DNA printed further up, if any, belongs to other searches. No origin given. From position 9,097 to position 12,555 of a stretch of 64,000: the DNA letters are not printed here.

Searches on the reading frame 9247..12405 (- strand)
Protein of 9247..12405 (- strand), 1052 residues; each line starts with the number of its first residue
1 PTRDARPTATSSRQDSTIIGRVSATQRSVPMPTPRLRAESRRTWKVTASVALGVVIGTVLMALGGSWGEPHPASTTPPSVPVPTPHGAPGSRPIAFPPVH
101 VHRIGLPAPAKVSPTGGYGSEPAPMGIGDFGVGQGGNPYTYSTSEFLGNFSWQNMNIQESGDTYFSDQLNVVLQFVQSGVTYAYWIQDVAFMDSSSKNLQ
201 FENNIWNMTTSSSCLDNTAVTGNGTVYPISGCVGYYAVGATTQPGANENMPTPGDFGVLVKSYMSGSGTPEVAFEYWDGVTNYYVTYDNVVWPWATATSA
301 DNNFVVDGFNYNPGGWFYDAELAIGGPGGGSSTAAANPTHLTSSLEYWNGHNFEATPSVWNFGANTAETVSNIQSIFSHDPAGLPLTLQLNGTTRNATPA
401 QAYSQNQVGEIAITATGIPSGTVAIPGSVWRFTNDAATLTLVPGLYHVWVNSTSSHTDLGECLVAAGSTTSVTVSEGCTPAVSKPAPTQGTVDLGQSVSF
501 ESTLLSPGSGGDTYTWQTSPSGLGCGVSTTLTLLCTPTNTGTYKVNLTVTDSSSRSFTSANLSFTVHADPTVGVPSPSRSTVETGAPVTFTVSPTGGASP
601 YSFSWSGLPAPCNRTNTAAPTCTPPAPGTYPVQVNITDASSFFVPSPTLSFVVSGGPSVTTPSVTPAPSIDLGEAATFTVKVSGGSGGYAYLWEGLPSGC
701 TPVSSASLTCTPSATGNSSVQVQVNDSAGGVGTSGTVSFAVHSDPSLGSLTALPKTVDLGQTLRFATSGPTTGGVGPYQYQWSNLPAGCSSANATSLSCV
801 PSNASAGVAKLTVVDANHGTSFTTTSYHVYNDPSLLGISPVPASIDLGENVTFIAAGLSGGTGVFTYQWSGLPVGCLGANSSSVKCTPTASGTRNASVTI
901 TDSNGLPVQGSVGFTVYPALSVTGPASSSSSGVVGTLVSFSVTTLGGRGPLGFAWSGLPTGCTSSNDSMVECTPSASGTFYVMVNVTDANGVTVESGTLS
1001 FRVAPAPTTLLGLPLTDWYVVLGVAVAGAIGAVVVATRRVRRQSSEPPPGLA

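Call 14: search_protein_families(library=pfam, proteins=[window:9247-12405:-], max_evalue=0.001)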
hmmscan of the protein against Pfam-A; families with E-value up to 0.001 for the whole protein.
window:9247-12405:- (1052 aa): 4 families
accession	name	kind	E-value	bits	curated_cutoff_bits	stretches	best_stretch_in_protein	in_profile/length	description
PF05317.16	Thermopsin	-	2.9e-68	230.6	25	1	112-373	3-256/256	Thermopsin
PF00801.26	PKD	-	8.5e-16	58.2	23.5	2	576-640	5-69/80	PKD domain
PF18911.6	PKD_4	-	1.6e-06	28.5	27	0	491-565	13-84/85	PKD domain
PF22352.2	K319L-like_PKD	-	2.9e-05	24.4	27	0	492-563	7-81/84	K319L-like, PKD domain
